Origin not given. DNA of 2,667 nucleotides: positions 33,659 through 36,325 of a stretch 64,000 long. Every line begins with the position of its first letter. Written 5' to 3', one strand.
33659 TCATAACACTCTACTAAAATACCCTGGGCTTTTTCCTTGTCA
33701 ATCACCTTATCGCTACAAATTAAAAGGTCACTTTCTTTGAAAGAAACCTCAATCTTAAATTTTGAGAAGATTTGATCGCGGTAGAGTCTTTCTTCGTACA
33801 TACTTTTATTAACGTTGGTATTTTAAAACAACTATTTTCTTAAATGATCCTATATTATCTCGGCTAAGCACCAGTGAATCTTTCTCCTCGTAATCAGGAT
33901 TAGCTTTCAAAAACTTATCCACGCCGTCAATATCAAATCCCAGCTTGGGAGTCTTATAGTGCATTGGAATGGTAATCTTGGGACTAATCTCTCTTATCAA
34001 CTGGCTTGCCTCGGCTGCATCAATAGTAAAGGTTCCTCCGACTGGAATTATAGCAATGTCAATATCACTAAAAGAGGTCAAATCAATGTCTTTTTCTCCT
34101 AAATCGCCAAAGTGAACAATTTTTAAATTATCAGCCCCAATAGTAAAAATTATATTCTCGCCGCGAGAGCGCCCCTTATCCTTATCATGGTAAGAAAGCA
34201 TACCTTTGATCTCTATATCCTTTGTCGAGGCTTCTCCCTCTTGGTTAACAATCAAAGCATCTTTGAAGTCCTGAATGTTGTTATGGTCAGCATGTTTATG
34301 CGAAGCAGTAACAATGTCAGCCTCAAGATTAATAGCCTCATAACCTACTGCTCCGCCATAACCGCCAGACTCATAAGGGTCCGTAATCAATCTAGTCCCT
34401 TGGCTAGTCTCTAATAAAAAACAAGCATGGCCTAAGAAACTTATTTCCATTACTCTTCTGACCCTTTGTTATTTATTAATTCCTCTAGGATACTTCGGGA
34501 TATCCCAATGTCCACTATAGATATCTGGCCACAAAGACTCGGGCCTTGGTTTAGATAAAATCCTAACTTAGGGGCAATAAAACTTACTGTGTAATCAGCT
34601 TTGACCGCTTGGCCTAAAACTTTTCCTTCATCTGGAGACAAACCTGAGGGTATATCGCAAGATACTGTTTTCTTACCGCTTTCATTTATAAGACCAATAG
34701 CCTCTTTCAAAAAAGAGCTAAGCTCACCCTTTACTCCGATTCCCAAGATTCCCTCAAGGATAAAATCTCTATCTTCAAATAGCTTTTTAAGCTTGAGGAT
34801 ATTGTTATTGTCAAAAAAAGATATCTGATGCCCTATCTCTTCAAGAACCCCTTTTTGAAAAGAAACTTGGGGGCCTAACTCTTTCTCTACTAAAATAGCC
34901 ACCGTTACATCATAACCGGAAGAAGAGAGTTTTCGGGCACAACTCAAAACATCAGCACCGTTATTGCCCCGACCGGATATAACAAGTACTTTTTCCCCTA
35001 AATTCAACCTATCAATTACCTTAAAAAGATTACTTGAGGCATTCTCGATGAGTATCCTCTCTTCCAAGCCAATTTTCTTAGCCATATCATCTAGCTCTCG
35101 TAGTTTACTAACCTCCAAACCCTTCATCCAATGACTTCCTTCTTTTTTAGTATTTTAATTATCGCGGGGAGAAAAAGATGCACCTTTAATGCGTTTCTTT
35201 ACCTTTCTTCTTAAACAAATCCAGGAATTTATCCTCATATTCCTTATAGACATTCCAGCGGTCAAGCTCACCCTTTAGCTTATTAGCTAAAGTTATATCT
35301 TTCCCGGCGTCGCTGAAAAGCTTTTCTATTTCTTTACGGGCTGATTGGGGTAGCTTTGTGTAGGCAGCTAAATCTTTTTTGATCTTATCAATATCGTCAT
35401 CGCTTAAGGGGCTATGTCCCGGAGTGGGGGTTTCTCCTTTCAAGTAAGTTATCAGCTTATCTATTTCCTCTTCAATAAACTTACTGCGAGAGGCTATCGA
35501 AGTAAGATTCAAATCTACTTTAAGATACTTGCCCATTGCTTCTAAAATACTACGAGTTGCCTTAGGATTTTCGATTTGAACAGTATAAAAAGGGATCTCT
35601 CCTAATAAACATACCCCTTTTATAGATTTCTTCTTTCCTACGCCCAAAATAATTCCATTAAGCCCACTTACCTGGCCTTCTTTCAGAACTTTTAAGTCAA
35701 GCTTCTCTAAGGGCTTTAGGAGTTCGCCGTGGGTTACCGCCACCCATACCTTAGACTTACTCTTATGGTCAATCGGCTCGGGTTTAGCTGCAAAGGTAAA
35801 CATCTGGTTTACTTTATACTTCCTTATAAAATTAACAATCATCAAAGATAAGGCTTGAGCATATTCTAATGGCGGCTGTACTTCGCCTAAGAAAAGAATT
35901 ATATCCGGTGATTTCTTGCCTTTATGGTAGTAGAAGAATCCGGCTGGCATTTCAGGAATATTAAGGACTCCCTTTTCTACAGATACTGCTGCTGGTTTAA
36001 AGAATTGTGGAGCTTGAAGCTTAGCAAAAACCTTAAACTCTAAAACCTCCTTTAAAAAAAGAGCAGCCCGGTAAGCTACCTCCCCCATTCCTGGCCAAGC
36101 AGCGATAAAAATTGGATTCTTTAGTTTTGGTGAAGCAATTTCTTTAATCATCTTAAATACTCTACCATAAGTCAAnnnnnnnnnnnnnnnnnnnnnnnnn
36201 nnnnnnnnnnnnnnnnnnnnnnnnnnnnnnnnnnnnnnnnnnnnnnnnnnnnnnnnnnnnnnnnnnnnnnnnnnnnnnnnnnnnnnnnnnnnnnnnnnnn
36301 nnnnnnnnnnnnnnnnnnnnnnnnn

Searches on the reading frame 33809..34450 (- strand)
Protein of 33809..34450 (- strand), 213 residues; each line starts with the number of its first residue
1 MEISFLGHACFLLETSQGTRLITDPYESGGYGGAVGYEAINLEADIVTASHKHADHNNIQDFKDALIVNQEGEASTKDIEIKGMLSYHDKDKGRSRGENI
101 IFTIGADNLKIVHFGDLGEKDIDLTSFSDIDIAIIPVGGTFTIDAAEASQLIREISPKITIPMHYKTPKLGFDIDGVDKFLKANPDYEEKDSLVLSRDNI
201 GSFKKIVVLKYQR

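Call 11: search_protein_families(library=pfam, proteins=[window:33809-34450:-], max_evalue=0.01)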
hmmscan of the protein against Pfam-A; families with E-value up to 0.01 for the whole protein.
window:33809-34450:- (213 aa): 2 families
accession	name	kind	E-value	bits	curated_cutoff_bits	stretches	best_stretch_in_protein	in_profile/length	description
PF13483.12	Lactamase_B_3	-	7e-44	150.1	24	1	2-164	1-160/160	Beta-lactamase superfamily domain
PF12706.13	Lactamase_B_2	-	3.8e-08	33.6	27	1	72-165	94-200/200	Beta-lactamase superfamily domain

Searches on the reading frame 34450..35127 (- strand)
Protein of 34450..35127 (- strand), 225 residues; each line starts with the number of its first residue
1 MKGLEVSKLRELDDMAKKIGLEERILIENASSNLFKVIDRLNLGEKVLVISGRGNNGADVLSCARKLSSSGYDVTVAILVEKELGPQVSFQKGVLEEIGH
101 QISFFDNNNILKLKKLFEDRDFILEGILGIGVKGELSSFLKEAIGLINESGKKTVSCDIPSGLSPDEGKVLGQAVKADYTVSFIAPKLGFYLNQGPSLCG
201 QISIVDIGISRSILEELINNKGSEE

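Call 11: search_protein_families(library=pfam, proteins=[window:34450-35127:-], max_evalue=0.01)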
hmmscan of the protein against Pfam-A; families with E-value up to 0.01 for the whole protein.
window:34450-35127:- (225 aa): 1 family
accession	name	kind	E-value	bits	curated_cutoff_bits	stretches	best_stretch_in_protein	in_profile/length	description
PF03853.21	YjeF_N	-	5.7e-37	127.7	24.9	1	24-189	2-169/169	YjeF-related protein N-terminus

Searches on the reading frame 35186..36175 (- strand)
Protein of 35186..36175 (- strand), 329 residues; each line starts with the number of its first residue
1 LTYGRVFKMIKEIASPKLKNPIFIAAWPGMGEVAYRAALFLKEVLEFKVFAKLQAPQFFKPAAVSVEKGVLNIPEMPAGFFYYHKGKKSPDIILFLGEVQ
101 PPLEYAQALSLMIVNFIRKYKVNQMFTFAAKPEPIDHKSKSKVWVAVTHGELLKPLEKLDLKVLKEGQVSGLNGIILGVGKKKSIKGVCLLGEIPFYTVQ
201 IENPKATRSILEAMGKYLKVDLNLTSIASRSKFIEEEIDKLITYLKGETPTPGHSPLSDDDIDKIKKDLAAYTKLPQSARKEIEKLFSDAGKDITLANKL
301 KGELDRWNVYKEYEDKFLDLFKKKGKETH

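Call 11: search_protein_families(library=pfam, proteins=[window:35186-36175:-], max_evalue=0.01)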
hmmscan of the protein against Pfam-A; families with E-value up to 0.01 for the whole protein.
window:35186-36175:- (329 aa): 1 family
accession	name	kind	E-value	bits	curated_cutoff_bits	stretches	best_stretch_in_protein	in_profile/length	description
PF09754.15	PAC2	-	4.8e-31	108.7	25.8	1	23-241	1-214/215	PAC2 family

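Call 13: find_encoding_contigs(protein=window:35186-36175:-, flank=3000, max_places=6)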
Protein window:35186-36175:- (329 aa): no gene with exactly this product is on record in the collection.
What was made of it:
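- Tried and rejected: The exact-product look-up for the PAC2 protein failed with the TTG start (call 13).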

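Call 14: find_encoding_contigs(protein=window:35186-36151:-, flank=3000, max_places=6)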
Protein window:35186-36151:- (321 aa): 2 contigs read that carry it; 1 place shown.
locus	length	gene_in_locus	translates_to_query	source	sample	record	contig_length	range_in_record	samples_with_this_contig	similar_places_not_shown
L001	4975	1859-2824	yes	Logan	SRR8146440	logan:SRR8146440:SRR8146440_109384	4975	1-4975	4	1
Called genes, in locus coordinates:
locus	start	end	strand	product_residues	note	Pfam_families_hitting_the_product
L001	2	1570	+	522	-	?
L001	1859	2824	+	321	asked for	PF09754:PAC2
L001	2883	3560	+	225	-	PF03853:YjeF_N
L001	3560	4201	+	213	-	PF13483:Lactamase_B_3, PF12706:Lactamase_B_2 (weak)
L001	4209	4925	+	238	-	PF27030:AbpE_bact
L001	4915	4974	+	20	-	?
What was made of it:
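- Tried and rejected: It worked with the ATG at 36151, but returned only the same sequence (call 14).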

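Call 15: find_related_loci(query=window:35186-36151:-, collection=genome_contigs, flank=3000)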
Query window:35186-36151:- (321 aa) in genome_contigs; peptide patterns used: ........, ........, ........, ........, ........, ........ (x = any residue, [..] = any of these).
291 stretches matched a pattern; 216 encode a relative of the query (tblastn E <= 1e-3); the best 80 are kept; 80 distinct loci.
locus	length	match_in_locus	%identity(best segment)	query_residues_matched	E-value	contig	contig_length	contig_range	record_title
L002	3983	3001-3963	96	1-321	0e+0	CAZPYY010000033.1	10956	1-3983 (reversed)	MAG TPA_asm: uncultured Planctomycetia bacterium isolate binchicken_co330_156 genome assembly, contig: NODE_5736_length_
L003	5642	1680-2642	93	1-321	0e+0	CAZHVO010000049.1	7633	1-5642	MAG TPA_asm: uncultured Planctomycetia bacterium isolate SRP178699_co2_518 genome assembly, contig: NODE_10770_length_76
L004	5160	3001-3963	88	1-321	0e+0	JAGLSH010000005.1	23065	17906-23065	MAG: Candidatus Omnitrophota bacterium isolate RS_9_46 ROV157_9.bin.46.fa_5, whole genome shotgun sequence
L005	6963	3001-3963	85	1-321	0e+0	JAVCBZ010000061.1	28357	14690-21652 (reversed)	MAG: Candidatus Susulua stagnicola isolate MAG_3300035698_1005 Ga0374944_004512, whole genome shotgun sequence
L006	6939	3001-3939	80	1-313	3e-168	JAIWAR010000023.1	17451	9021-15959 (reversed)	MAG: Methanosarcinales archaeon isolate SFP3_US_05_3 NODE_727_length_17562_cov_5.876692, whole genome shotgun sequence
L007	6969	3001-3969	77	1-321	3e-168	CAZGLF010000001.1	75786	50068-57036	MAG TPA_asm: uncultured Planctomycetia bacterium isolate SRP141376_co2_388 genome assembly, contig: NODE_861_length_7578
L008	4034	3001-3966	76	1-320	5e-166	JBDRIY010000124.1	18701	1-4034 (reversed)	MAG: Candidatus Omnitrophota bacterium isolate MEGAHIT-group-1.613 k141_13201529, whole genome shotgun sequence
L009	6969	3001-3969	74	1-321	2e-162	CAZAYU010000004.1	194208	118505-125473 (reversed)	MAG TPA_asm: uncultured Planctomycetia bacterium isolate binchicken_co49_31 genome assembly, contig: NODE_7_length_19420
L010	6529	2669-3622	75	1-318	2e-162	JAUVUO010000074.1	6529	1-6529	MAG: Candidatus Omnitrophota bacterium isolate CSMAG_794 CSMAG_794_k127_9126387_length_6529_cov_16.7595, whole genome sh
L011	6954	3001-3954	74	1-318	1e-161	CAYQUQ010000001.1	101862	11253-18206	MAG TPA_asm: uncultured Planctomycetia bacterium isolate SRP200020_co1_304 genome assembly, contig: NODE_192_length_1018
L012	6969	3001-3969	75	1-321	3e-161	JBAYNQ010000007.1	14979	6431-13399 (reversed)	MAG: Candidatus Omnitrophota bacterium isolate SO_2016_LW1_69 scaffold04196_LW64-88_2016, whole genome shotgun sequence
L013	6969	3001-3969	78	1-321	7e-161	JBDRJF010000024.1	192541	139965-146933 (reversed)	MAG: Candidatus Omnitrophota bacterium isolate MEGAHIT-group-1.630 k141_10221546, whole genome shotgun sequence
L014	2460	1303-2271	73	1-321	5e-169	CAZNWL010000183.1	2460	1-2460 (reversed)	MAG TPA_asm: uncultured Planctomycetia bacterium isolate SRP098346_co1_239 genome assembly, contig: NODE_76475_length_24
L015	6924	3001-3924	79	1-308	1e-158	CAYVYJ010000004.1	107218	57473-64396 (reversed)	MAG TPA_asm: uncultured Planctomycetia bacterium isolate SRP167671_co1_67 genome assembly, contig: NODE_144_length_10721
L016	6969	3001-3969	74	1-321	5e-158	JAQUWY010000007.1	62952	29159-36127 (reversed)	MAG: Candidatus Omnitrophota bacterium isolate STD2_200 NODE_1569_length_62952_cov_5.362515_Sandtown_D2, whole genome sh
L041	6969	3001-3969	68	1-321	2e-140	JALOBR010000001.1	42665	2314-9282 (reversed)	MAG: Candidatus Omnitrophota bacterium isolate SO_2017_LW3 bin 47 NODE_2032_length_42665_cov_1.363463_LW162_2017, whole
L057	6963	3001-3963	70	1-321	9e-149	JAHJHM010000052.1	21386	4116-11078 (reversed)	MAG: Candidatus Omnitrophota bacterium isolate Modern_marine_planktonic.mb.3 Modern_marine_plank.mb.3_k141_183192, whole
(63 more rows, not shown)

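Call 42: search_protein_families(library=pfam, proteins=[L016:1662-2912:+, L041:1614-2858:+, L041:221-1090:+, L057:1366-2676:+, L057:41-1369:+], max_evalue=0.001)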
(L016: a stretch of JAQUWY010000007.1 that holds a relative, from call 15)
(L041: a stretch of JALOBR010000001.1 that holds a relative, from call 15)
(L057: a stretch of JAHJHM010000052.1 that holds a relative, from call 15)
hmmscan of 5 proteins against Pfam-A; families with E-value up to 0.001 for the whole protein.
L016:1662-2912:+ (416 aa): 6 families
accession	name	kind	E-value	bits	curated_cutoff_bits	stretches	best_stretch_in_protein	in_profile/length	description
PF12002.13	MgsA_C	-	1.8e-52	178.1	27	1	259-409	1-166/167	MgsA AAA+ ATPase C terminal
PF16193.11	AAA_assoc_2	-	1.3e-23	83.5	34.3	1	181-258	4-81/81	AAA C-terminal domain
PF05496.18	RuvB_N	-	3.4e-13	50.1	27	1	11-129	1-115/159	Holliday junction DNA helicase RuvB P-loop domain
PF00004.35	AAA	-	9.3e-09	36.3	21.2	1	45-120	2-90/131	ATPase family associated with various cellular activities (AAA)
PF13173.12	AAA_14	-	0.00051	20.5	27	1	45-161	6-127/129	AAA domain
PF06068.19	TIP49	-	0.00084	19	23.8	0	17-79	24-88/347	TIP49 P-loop domain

L041:1614-2858:+ (414 aa): 6 families
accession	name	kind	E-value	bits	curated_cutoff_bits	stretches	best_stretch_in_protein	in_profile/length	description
PF12002.13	MgsA_C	-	1.5e-53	181.6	27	1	260-410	1-166/167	MgsA AAA+ ATPase C terminal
PF16193.11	AAA_assoc_2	-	4.9e-22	78.4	34.3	1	180-259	2-81/81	AAA C-terminal domain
PF05496.18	RuvB_N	-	7e-15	55.6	27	1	12-131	1-116/159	Holliday junction DNA helicase RuvB P-loop domain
PF00004.35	AAA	-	4.3e-11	43.8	21.2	1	45-117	1-75/131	ATPase family associated with various cellular activities (AAA)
PF13173.12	AAA_14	-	2.7e-06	27.8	27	1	45-116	5-79/129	AAA domain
PF07728.20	AAA_5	-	0.00057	20.3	22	0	45-121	2-88/139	AAA domain (dynein-related subfamily)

L041:221-1090:+ (289 aa): 1 family
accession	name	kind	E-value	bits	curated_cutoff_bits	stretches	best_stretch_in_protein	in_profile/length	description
PF03306.18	AAL_decarboxy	-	3.4e-80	268.9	25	1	62-276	3-217/219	Alpha-acetolactate decarboxylase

L057:1366-2676:+ (436 aa): 3 families
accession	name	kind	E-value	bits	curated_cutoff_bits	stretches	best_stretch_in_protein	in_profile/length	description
PF01593.30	Amino_oxidase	-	2.9e-17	63.5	19.8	1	18-363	1-364/443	Flavin containing amine oxidoreductase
PF13450.12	NAD_binding_8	-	1.1e-13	51.7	21.9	1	13-66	1-54/68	NAD(P)-binding Rossmann-like domain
PF01266.30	DAO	-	0.00077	19.5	27.9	0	10-44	1-35/353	FAD dependent oxidoreductase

L057:41-1369:+ (442 aa): 1 family
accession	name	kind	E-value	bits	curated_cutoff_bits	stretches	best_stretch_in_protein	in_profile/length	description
PF03030.21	H_PPase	-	4e-161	538.3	29.7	1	7-430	231-644/645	Inorganic H+ pyrophosphatase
